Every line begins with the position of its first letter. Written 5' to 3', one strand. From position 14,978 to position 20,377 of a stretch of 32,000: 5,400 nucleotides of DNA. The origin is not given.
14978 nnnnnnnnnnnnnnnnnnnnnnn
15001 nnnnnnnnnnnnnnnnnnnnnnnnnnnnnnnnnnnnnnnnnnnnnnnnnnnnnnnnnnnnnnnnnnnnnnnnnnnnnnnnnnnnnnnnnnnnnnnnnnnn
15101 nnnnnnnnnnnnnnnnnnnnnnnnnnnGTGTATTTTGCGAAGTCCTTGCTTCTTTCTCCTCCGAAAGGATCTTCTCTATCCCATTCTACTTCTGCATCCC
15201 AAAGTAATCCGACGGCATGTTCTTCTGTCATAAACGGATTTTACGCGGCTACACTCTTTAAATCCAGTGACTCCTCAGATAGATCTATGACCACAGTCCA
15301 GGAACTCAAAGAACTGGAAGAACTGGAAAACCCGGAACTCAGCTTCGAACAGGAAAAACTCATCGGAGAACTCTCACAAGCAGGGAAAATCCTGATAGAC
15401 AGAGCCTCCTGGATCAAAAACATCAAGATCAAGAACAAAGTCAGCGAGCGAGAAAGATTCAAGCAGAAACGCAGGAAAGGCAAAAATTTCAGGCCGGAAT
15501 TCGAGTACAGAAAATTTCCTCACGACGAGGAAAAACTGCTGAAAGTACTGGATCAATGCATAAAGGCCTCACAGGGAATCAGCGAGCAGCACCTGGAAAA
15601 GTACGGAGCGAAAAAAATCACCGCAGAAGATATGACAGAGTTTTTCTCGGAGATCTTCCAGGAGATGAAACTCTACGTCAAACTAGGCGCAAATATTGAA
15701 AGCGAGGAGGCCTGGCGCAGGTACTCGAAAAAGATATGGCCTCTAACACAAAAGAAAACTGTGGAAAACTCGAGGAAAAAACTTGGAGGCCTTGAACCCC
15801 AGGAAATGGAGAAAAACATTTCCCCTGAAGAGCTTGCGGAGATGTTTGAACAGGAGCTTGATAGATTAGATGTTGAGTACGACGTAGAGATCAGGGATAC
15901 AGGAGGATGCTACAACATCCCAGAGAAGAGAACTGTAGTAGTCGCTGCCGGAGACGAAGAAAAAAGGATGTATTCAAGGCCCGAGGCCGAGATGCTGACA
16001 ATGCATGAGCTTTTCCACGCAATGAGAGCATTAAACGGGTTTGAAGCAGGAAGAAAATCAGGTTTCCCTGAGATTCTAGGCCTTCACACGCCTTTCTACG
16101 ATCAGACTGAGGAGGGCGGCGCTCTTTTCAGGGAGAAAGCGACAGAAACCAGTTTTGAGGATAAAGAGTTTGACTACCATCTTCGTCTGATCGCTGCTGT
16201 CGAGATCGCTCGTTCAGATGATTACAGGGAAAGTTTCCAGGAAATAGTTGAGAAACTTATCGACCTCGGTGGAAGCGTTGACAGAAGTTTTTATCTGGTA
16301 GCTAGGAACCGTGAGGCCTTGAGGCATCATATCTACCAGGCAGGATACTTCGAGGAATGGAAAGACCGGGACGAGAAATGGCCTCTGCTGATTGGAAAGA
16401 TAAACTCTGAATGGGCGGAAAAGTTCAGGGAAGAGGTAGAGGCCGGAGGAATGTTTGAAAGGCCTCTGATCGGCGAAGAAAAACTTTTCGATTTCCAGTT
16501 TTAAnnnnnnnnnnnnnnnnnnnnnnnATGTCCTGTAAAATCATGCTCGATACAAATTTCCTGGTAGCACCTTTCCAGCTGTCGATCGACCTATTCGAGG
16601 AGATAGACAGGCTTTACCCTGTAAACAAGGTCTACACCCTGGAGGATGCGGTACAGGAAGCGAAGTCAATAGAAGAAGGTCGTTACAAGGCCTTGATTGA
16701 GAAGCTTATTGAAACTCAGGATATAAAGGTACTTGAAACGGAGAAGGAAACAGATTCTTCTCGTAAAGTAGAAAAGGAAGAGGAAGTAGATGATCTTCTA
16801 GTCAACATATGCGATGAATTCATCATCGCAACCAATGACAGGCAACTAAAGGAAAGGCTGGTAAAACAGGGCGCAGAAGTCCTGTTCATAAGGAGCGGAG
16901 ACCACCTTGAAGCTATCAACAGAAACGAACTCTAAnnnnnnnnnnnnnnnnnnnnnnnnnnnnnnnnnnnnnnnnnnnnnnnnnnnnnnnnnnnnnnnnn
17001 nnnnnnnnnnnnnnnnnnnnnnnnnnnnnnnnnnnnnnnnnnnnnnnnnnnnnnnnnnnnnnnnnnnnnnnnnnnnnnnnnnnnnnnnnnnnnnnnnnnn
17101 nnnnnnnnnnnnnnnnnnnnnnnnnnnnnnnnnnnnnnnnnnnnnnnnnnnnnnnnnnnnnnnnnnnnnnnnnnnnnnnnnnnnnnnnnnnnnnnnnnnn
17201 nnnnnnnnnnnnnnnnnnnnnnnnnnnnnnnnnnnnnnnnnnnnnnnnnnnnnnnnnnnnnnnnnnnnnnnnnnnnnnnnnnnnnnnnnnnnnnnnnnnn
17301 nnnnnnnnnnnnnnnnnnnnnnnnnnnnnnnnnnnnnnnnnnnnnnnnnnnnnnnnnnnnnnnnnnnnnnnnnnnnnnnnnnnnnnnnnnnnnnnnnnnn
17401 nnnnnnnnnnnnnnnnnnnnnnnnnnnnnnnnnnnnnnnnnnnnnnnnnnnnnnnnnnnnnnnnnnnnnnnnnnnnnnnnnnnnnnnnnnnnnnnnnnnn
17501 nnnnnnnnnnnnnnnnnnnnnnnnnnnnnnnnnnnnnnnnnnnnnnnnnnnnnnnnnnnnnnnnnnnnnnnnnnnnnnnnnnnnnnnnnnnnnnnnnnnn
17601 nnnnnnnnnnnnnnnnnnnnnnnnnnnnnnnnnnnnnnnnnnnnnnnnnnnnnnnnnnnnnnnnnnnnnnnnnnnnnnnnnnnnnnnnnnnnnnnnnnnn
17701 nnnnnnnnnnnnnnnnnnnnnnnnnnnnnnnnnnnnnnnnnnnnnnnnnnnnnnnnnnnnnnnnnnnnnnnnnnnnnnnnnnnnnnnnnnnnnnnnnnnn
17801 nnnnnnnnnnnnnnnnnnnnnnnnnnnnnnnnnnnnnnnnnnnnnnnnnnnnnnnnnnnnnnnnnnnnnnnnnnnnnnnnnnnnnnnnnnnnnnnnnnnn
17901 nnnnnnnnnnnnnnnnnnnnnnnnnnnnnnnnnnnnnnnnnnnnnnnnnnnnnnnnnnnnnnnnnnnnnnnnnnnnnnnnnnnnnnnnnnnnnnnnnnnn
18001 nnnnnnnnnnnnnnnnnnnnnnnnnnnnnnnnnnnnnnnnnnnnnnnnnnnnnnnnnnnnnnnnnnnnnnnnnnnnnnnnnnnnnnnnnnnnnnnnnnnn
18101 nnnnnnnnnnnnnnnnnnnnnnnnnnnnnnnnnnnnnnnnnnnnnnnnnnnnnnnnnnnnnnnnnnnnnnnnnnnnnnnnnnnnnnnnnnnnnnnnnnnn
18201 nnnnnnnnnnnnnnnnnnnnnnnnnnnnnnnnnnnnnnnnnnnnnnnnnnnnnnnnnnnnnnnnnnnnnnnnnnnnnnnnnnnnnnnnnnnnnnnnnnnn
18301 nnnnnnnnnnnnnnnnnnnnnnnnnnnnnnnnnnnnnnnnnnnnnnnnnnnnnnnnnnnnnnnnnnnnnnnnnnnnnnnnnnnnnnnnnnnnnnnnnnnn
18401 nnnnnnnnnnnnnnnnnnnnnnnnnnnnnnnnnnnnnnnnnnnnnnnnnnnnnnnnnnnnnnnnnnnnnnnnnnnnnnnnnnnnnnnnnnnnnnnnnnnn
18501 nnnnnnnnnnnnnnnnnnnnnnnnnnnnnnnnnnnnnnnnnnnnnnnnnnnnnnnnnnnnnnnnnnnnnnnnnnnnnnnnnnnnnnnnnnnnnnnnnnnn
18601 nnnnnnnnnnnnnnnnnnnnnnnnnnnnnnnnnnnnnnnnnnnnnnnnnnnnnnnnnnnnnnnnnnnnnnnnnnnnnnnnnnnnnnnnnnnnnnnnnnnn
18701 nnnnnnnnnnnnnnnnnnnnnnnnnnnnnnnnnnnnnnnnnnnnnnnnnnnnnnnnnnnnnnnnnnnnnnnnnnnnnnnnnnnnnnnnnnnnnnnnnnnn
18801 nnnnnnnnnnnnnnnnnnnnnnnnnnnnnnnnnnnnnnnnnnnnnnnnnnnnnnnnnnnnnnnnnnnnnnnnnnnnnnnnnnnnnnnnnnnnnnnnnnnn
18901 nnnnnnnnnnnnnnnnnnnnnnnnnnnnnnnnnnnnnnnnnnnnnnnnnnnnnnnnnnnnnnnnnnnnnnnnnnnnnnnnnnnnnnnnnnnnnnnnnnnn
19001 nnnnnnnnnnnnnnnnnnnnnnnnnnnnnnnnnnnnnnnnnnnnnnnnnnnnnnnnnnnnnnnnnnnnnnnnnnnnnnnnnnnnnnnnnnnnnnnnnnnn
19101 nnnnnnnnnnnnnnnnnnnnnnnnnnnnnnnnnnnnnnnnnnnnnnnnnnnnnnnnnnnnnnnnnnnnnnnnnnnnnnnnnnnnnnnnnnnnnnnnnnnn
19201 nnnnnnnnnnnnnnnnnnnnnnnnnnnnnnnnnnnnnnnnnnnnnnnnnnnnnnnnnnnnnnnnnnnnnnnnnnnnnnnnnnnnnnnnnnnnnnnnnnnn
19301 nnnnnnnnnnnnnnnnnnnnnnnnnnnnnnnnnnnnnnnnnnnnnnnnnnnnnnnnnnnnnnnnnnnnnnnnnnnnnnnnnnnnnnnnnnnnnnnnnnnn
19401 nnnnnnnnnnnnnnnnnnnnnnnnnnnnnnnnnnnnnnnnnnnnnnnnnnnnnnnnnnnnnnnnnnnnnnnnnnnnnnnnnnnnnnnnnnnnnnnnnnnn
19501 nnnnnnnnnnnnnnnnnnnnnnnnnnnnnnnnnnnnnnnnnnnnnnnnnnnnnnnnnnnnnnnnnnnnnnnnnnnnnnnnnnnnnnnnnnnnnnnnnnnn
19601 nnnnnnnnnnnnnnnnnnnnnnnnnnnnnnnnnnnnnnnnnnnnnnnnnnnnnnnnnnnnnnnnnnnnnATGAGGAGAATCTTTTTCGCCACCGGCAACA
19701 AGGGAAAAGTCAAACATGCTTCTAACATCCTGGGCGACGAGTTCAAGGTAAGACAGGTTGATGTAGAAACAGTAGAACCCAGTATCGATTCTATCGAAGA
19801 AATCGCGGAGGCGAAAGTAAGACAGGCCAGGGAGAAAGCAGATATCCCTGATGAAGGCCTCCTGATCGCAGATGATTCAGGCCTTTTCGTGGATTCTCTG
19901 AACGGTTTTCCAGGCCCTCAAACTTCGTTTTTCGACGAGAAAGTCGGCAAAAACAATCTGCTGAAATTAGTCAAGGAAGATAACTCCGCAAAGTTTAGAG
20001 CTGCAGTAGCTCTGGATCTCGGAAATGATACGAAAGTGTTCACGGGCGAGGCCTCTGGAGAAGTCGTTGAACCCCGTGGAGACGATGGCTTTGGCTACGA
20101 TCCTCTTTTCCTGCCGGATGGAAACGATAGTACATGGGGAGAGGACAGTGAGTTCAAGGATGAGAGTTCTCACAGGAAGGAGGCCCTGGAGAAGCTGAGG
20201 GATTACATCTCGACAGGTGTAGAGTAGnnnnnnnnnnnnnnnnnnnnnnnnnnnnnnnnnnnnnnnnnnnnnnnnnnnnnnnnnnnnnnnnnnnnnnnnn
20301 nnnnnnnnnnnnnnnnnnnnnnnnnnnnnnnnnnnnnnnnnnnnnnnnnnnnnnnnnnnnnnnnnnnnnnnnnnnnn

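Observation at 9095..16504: Cluster of five ATP-grasp ligase genes with two peptidase-like modules: candidate peptide-tailing (ligate-and-trim) or stepwise oligopeptide-synthesis system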

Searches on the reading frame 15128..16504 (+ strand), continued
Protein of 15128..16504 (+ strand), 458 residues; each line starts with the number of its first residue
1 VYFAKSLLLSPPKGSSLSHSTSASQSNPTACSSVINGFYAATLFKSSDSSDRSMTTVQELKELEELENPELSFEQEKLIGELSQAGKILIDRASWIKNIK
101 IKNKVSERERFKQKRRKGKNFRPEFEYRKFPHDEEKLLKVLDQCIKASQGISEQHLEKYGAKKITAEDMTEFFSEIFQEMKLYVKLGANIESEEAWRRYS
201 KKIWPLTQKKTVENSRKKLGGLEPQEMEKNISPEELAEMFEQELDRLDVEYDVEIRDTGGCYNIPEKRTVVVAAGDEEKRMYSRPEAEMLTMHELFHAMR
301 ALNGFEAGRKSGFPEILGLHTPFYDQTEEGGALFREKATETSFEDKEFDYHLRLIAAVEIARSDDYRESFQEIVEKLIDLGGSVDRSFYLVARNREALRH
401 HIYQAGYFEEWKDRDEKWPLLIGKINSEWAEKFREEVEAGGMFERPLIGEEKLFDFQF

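Call 103: find_encoding_contigs(protein=P0245, flank=8000, max_places=3)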
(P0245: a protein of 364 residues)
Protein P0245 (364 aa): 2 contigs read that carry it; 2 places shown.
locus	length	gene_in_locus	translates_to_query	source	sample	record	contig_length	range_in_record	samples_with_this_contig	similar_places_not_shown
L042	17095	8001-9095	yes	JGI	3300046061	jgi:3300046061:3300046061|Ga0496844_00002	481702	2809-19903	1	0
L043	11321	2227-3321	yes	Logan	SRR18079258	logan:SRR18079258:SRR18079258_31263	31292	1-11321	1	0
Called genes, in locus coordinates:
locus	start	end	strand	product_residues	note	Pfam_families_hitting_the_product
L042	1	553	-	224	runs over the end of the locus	-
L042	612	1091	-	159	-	-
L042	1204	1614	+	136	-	-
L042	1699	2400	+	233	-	-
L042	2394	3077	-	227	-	-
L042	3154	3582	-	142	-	PF03167:UDG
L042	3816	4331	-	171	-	-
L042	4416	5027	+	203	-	-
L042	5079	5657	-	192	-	PF00406:ADK, PF13207:AAA_17, PF13238:AAA_18 (weak)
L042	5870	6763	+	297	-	PF02729:OTCace_N, PF00185:OTCace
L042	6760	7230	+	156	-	PF01948:PyrI, PF02748:PyrI_C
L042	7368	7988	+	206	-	PF03703:bPH_2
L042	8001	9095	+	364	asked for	PF08014:MATCAP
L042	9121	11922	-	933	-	PF00580:UvrD-helicase, PF13245:AAA_19, PF13361:UvrD_C, PF13538:UvrD_C_2 (faint), PF12705:PDDEXK_1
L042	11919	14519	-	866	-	PF12705:PDDEXK_1 (weak)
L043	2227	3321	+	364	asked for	PF08014:MATCAP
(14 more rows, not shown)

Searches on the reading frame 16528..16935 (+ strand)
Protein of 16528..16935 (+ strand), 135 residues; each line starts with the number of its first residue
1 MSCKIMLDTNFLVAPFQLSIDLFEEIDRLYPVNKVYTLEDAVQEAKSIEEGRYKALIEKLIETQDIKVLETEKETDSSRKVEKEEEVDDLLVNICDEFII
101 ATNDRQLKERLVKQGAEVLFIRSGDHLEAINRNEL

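Call 20: search_protein_families(library=pfam, proteins=[window:16528-16935:+], max_evalue=10)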
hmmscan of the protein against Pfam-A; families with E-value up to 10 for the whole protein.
window:16528-16935:+ (135 aa): 4 families
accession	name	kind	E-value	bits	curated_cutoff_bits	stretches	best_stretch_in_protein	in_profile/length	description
PF18477.7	PIN_9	-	5.3e-11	43.2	26.3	1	5-122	1-114/116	PIN like domain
PF04871.18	Uso1_p115_C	-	0.0011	19.7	28.4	1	37-122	26-105/121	Uso1 / p115 like vesicle tethering protein, C terminal region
PF01850.27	PIN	-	0.016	16.2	23.6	1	5-102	1-99/120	PIN domain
PF03847.19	TFIID_20kDa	-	0.077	13.9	27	1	74-104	11-39/68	Transcription initiation factor TFIID subunit A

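Call 92: search_protein_families(library=padloc, proteins=[window:16528-16935:+], max_evalue=0.001)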
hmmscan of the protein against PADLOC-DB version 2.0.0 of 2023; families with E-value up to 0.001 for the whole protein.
window:16528-16935:+ (135 aa): 0 families

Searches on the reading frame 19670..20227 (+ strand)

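Call 90: search_protein_families(library=pfam, proteins=[window:19670-20227:+], max_evalue=0.00001)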
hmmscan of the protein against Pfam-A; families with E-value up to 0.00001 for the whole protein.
window:19670-20227:+ (185 aa): 1 family
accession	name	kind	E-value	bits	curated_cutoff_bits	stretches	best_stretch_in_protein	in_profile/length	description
PF01725.21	Ham1p_like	-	2.4e-42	145.4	22.5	1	4-179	1-186/186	Ham1 family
